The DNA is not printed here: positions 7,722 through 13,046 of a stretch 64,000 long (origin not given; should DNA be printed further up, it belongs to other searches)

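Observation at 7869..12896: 1675-aa single polypeptide combining a Ser/Thr kinase, STAND ATPase, TPR repeats, GAF and a sigma-54 activator with HTH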

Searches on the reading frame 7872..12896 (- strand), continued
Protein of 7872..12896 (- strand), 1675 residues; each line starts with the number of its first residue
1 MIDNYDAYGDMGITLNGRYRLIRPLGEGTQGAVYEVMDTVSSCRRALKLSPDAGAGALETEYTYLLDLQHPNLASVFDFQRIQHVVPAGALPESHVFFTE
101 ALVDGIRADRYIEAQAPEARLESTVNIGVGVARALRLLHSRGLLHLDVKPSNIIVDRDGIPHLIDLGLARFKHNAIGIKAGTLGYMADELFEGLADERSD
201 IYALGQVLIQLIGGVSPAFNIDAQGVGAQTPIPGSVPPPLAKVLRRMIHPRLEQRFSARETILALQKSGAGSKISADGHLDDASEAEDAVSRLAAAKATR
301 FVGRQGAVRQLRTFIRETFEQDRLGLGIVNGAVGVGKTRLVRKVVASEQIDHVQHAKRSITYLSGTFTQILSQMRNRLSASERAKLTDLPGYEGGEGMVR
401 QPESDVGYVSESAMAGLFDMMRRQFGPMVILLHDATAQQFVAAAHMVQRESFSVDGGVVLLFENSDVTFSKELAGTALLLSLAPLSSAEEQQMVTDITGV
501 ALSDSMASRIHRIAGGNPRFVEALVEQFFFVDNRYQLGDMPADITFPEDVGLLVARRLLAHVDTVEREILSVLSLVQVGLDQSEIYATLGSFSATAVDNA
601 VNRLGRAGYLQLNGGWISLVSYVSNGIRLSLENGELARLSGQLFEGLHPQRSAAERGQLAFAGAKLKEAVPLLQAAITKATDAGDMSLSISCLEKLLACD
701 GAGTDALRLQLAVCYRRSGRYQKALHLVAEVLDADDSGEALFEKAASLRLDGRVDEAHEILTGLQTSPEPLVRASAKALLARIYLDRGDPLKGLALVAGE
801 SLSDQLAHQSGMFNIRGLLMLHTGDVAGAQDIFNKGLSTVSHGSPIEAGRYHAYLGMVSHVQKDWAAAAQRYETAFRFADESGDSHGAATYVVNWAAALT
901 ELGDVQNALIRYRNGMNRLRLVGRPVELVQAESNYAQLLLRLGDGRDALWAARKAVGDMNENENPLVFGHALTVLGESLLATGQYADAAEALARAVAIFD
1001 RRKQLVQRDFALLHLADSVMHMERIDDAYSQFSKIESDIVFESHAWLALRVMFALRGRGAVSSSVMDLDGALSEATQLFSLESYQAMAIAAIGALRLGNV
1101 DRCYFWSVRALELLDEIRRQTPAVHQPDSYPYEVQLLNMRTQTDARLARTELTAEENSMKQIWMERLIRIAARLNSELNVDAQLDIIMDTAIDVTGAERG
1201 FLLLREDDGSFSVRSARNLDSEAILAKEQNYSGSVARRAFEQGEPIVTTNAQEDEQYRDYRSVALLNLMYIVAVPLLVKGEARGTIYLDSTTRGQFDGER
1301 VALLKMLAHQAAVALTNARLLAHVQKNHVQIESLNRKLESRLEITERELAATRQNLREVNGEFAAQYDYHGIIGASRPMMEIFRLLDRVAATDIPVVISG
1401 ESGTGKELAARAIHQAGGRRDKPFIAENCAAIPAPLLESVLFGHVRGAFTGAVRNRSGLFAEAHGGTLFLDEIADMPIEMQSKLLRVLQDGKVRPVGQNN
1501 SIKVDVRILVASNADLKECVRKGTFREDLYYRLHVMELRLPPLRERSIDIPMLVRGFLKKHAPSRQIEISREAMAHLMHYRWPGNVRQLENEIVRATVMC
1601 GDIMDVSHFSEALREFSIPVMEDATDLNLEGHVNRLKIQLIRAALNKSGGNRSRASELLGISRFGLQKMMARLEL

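Call 33: search_solved_structures(query=window:7872-12896:-, max_evalue=0.001)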
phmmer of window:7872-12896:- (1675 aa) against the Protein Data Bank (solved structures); distinct sequences matched with E-value up to 0.001: 1439 (the best 60 are shown).
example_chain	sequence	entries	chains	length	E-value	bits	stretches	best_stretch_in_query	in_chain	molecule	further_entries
9qq6_C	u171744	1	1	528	1e-73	251.9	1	1161-1662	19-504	Nif-specific regulatory protein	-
1ojl_A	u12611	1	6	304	4.3e-72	246.5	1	1372-1668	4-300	TRANSCRIPTIONAL REGULATORY PROTEIN ZRAR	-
5exx_A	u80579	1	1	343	1.3e-68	235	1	1369-1600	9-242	Transcriptional regulator FleQ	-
8p53_C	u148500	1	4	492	3.1e-68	233.7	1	1369-1600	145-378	Transcriptional regulator FleQ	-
6jdi_A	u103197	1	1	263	2.1e-67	230.9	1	1369-1600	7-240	Nitrogen assimilation regulatory protein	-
5exp_A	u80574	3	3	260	1e-66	228.7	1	1369-1599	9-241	Transcriptional regulator FleQ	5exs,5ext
6j7e_A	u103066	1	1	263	1.1e-66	228.6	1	1369-1600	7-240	Nitrogen assimilation regulatory protein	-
7ejw_C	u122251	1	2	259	1.1e-66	228.6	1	1369-1599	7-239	Transcriptional regulator FleQ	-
8pb9_D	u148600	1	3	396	2.4e-66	227.5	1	1369-1599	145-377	Transcriptional regulator FleQ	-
6jdl_A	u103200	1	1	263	2.7e-66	227.3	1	1369-1600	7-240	Nitrogen assimilation regulatory protein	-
26jl_A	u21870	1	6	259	2.2e-65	224.2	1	1372-1611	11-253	Flagellar regulatory protein A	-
5ep0_A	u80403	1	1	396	2.6e-65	224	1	1342-1599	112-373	Putative repressor protein luxO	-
3dzd_A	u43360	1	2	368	4.1e-64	220.1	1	1357-1601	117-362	Transcriptional regulator (NtrC family)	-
5ep1_A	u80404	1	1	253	8.9e-64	218.9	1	1371-1599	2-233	Putative repressor protein luxO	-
5ep2_A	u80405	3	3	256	9.3e-64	218.9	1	1371-1599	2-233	Putative repressor protein luxO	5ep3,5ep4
4l4u_A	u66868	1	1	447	2.2e-63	217.6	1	1372-1662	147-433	Transcriptional regulator (NtrC family)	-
4qhs_A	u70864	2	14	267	3.8e-63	216.8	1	1375-1600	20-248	Flagellar regulatory protein C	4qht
4ly6_A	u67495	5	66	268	8.8e-63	215.6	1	1376-1600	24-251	Transcriptional regulator (NtrC family)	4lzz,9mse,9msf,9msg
1ny6_A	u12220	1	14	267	8.9e-63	215.6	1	1376-1600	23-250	transcriptional regulator (NtrC family)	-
1ny5_A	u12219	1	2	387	1.1e-62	215.3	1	1372-1600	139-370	transcriptional regulator (NtrC family)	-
6lua_A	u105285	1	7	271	2.7e-62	214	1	1375-1600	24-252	Flagellar regulatory protein C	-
3m0e_A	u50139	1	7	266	6e-62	212.9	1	1376-1600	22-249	Transcriptional regulator (NtrC family)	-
6luf_A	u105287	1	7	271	7e-62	212.6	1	1375-1600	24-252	Flagellar regulatory protein C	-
6iy8_A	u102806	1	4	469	8e-62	212.4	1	1349-1600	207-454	Positive regulator CapR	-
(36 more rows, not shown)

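Call 53: find_encoding_contigs(protein=P0011, flank=7000, max_places=1)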
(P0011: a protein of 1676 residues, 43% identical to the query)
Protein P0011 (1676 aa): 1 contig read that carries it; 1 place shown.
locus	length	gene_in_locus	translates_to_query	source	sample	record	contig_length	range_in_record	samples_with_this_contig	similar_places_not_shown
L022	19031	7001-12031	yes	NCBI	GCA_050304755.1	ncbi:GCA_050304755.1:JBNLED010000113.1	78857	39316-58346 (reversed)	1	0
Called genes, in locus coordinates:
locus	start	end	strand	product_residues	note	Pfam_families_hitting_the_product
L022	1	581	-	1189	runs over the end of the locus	PF00916:Sulfate_transp, PF01740:STAS, PF13466:STAS_2 (faint), PF01740:STAS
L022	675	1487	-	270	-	PF13189:Cytidylate_kin2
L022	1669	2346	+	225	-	PF01713:Smr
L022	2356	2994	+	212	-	PF01209:Ubie_methyltran (weak), PF13489:Methyltransf_23, PF02353:CMAS (weak), PF13847:Methyltransf_31, PF08241:Methyltransf_11, PF08242:Methyltransf_12, PF13649:Methyltransf_25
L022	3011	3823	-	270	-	-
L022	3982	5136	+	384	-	-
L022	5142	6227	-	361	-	-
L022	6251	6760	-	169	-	PF25087:GMPPB_C (faint), PF25084:LbH_EIF2B (weak), PF00132:Hexapep (weak)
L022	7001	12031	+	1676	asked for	PF00069:Pkinase, PF07714:PK_Tyr_Ser-Thr, PF17874:TPR_MalT, PF13424:TPR_12, PF01590:GAF, PF13185:GAF_2, PF13492:GAF_3, PF00158:Sigma54_activat, +5 more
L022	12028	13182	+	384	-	PF00465:Fe-ADH, PF13685:Fe-ADH_2, PF25137:ADH_Fe_C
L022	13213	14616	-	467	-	PF13230:GATase_4 (weak), PF13522:GATase_6, PF13537:GATase_7, PF00156:Pribosyltran (weak)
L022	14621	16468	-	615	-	PF03979:Sigma70_r1_1, PF00140:Sigma70_r1_2, PF04546:Sigma70_ner, PF04542:Sigma70_r2, PF04539:Sigma70_r3, PF04545:Sigma70_r4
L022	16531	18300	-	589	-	PF01807:Zn_ribbon_DnaG, PF10410:DnaB_bind (faint), PF08275:DNAG_N, PF01751:Toprim, PF13155:Toprim_2, PF13362:Toprim_3, PF13662:Toprim_4, PF08278:DnaG_DnaB_bind (weak)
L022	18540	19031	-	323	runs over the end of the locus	-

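Call 54: find_encoding_contigs(protein=P0013, flank=7000, max_places=1)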
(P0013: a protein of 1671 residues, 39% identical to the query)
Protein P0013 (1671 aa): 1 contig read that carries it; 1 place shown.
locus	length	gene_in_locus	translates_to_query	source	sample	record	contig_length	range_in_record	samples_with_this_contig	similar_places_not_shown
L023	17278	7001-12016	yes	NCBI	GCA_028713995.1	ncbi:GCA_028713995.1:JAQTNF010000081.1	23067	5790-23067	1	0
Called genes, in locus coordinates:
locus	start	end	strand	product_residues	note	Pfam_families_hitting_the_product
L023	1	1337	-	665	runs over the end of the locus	PF01433:Peptidase_M1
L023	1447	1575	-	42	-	-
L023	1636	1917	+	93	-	-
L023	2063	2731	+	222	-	PF06505:XylR_N, PF02830:V4R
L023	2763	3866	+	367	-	PF13185:GAF_2 (weak), PF01740:STAS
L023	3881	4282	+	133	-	PF01740:STAS, PF13466:STAS_2 (faint)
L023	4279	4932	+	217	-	PF13581:HATPase_c_2, PF02518:HATPase_c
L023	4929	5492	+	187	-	PF07228:SpoIIE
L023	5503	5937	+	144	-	PF13581:HATPase_c_2, PF02518:HATPase_c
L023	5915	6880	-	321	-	PF00849:PseudoU_synth_2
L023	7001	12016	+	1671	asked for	PF00069:Pkinase, PF07714:PK_Tyr_Ser-Thr, PF13191:AAA_16, PF17874:TPR_MalT, PF01590:GAF, PF13185:GAF_2, PF13492:GAF_3, PF00158:Sigma54_activat, +8 more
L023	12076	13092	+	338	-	-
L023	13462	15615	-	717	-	PF00989:PAS (weak), PF08448:PAS_4 (weak), PF13188:PAS_8 (weak), PF13426:PAS_9 (faint), PF00512:HisKA, PF02518:HATPase_c, PF00072:Response_reg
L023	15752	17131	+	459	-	PF07690:MFS_1, PF00854:PTR2 (weak)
